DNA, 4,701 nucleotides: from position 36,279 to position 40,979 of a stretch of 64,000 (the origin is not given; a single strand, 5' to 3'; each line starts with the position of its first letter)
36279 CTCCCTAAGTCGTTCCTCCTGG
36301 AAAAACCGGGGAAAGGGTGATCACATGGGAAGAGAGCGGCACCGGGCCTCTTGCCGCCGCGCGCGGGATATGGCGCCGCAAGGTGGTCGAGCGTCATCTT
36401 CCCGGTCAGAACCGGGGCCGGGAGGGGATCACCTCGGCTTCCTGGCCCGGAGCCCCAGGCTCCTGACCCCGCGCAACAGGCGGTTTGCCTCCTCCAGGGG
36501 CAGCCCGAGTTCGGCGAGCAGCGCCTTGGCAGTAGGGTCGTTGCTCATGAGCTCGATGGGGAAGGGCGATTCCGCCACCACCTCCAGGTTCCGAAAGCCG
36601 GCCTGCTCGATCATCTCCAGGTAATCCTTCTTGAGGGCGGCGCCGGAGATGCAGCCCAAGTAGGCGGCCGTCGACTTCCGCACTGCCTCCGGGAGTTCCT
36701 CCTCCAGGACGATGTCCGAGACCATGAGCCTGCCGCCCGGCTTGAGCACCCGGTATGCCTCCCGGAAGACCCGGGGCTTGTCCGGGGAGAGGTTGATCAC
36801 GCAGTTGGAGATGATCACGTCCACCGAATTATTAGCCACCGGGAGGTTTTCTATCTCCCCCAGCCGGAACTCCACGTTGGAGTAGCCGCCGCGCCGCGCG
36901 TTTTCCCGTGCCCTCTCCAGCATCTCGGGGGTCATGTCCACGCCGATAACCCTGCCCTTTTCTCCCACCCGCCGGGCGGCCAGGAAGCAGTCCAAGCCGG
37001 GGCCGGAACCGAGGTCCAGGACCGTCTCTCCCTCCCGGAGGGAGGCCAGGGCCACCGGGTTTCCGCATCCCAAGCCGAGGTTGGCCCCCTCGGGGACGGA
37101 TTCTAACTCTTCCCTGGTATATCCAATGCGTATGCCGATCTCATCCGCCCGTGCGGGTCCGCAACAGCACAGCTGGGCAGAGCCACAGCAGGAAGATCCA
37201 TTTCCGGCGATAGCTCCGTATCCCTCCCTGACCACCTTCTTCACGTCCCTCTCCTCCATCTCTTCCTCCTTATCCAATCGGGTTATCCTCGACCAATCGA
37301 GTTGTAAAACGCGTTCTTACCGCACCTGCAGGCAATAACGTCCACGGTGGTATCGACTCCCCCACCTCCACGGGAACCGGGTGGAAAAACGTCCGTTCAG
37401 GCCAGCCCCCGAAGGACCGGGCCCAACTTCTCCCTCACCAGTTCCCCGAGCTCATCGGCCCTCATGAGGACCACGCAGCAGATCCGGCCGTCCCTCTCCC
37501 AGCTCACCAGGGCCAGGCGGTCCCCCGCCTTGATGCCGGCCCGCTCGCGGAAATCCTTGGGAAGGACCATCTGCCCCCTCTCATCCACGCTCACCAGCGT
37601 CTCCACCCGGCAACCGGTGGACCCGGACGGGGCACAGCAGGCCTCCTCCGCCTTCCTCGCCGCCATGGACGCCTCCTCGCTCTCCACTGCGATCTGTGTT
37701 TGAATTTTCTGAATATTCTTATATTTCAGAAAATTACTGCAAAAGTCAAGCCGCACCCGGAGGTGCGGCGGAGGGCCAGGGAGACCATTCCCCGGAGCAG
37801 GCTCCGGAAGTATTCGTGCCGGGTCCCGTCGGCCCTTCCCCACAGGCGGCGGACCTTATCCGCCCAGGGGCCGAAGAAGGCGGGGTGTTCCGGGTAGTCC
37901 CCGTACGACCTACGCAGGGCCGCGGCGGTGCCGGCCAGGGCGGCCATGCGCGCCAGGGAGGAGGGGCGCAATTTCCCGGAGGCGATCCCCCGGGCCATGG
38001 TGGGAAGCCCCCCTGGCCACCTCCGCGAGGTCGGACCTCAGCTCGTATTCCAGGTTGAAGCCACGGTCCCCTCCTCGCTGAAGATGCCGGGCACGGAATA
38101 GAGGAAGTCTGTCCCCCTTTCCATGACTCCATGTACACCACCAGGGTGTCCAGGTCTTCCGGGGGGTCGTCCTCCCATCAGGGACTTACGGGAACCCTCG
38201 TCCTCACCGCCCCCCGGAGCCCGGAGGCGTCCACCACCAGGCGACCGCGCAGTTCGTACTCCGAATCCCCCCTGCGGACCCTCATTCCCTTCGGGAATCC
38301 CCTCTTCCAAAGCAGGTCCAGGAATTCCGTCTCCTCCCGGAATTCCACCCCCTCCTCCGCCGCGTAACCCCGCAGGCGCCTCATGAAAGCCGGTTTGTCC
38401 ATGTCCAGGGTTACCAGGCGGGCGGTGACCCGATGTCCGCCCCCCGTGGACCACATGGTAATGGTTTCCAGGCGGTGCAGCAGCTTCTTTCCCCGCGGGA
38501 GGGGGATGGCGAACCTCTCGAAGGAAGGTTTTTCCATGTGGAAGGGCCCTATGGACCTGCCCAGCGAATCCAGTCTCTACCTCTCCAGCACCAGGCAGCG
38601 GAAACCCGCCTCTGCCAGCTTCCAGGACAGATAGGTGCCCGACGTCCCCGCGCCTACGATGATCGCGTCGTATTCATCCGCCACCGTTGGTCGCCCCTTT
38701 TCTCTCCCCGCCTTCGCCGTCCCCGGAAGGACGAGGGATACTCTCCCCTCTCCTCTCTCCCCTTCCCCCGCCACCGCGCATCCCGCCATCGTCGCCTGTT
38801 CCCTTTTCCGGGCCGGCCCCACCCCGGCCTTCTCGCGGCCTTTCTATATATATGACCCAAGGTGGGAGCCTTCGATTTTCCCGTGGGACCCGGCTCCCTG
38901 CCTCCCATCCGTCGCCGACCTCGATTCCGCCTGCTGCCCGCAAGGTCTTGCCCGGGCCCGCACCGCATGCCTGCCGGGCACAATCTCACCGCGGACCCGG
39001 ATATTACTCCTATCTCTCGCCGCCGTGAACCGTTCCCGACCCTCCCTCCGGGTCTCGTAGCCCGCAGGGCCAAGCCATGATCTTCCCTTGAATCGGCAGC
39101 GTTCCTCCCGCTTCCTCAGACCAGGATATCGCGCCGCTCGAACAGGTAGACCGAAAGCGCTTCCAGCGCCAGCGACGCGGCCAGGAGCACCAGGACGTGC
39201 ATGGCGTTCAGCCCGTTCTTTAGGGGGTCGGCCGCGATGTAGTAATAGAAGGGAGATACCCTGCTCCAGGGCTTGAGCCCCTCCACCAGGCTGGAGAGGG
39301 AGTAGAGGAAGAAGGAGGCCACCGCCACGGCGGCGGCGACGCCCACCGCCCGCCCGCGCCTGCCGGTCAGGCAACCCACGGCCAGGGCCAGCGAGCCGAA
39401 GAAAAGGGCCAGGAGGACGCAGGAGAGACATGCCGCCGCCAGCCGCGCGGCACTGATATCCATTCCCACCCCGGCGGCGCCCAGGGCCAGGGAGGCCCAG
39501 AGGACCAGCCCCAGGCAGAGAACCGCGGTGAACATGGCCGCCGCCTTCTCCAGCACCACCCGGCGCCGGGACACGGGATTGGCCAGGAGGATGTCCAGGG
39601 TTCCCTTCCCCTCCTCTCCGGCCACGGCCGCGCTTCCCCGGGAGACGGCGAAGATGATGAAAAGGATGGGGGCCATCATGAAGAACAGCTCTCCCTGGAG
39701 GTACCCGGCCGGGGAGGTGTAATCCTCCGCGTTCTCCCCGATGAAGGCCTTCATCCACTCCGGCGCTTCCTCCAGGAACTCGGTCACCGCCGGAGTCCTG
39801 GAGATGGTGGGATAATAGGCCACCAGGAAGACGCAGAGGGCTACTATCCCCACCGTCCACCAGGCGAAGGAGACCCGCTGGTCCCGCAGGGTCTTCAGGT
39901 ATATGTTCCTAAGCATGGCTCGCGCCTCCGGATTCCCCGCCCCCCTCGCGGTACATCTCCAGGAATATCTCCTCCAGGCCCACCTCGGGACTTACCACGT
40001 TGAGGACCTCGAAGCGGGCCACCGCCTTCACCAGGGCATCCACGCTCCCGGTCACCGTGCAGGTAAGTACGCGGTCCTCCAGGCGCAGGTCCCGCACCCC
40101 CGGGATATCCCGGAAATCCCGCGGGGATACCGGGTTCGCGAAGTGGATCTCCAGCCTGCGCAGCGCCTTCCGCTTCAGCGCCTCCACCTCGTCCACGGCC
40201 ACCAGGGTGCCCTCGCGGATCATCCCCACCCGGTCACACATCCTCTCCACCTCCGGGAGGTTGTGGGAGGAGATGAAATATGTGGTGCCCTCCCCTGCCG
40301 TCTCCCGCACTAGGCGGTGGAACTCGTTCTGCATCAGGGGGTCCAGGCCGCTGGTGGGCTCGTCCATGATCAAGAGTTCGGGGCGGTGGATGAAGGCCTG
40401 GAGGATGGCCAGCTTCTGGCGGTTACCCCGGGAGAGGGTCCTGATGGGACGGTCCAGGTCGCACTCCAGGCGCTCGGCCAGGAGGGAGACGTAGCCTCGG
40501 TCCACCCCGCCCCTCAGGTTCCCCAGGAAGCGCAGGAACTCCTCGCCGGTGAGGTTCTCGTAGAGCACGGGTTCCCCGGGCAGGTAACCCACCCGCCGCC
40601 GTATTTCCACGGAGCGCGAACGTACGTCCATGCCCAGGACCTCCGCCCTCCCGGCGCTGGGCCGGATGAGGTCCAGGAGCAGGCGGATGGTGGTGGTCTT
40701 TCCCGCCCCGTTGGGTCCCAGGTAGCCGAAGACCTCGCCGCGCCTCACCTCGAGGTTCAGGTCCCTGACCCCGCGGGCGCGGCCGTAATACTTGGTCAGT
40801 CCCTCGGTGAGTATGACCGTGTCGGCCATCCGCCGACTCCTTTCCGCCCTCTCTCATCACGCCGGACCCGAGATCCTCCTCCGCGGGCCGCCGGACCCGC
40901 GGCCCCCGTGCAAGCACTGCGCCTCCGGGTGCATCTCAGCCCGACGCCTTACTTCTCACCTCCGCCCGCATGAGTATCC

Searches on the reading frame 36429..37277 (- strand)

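Call 31: search_protein_families(library=pfam, proteins=[window:36429-37277:-], max_evalue=0.00001)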
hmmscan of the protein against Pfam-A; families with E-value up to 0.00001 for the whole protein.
window:36429-37277:- (282 aa): 12 families
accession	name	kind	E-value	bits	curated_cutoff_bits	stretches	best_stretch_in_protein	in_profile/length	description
PF13847.12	Methyltransf_31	-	8e-46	155.8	27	1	81-227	2-145/145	Methyltransferase domain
PF13649.12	Methyltransf_25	-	7.7e-26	91.1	27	1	86-182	1-97/97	Methyltransferase domain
PF08241.18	Methyltransf_11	-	2.5e-25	89.4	21.2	1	87-185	1-94/95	Methyltransferase domain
PF01209.24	Ubie_methyltran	-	6.9e-22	78.4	20.1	1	79-187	44-152/233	ubiE/COQ5 methyltransferase family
PF08242.18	Methyltransf_12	-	9.6e-15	55.6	30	1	87-184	1-98/98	Methyltransferase domain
PF13489.12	Methyltransf_23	-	3.4e-12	46.8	27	1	77-197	17-127/164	Methyltransferase domain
PF01135.25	PCMT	-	1.4e-11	45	20.3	1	77-186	68-171/210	Protein-L-isoaspartate(D-aspartate) O-methyltransferase (PCMT)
PF06325.19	PrmA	-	5.6e-09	36.3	22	1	80-193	159-265/296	Ribosomal protein L11 methyltransferase (PrmA)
PF05175.20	MTS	-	8.7e-07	29.2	23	1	82-186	31-138/170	Methyltransferase small domain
PF01728.25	FtsJ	-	2e-06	28.3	24.1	1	80-165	19-105/181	FtsJ-like methyltransferase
PF01170.24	UPF0020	-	3.5e-06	27.3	22.3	1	107-158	76-128/197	RMKL-like, methyltransferase domain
PF05148.21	Methyltransf_8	-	8.9e-06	26.2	27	0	140-189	111-159/219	Hypothetical methyltransferase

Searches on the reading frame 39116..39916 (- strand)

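Call 31: search_protein_families(library=pfam, proteins=[window:39116-39916:-], max_evalue=0.00001)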
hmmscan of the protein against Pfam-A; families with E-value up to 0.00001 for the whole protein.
window:39116-39916:- (266 aa): 4 families
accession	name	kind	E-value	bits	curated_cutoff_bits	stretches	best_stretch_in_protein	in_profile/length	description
PF12679.13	ABC2_membrane_2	-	2.8e-20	73.2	27.2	1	4-264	2-283/283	ABC-2 family transporter protein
PF12698.13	ABC2_membrane_3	-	3.7e-13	49.7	31.6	1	76-228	163-313/347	ABC-2 family transporter protein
PF01061.29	ABC2_membrane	-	5.3e-09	36.4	26.9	1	65-228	51-204/211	ABC-2 type transporter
PF12730.13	ABC2_membrane_4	-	2.3e-08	34.6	27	1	66-185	40-160/179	ABC-2 family transporter protein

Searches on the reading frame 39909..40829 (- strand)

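Call 67: search_protein_families(library=pfam, proteins=[window:39909-40829:-], max_evalue=0.00001)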
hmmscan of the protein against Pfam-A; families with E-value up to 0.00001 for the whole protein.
window:39909-40829:- (306 aa): 2 families
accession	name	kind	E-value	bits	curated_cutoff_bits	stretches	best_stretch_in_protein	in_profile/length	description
PF00005.33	ABC_tran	-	6.7e-25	88.7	25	1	22-160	2-137/137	ABC transporter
PF13304.12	AAA_21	-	2e-14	54.8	27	1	126-193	232-301/304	AAA domain, putative AbiEii toxin, Type IV TA system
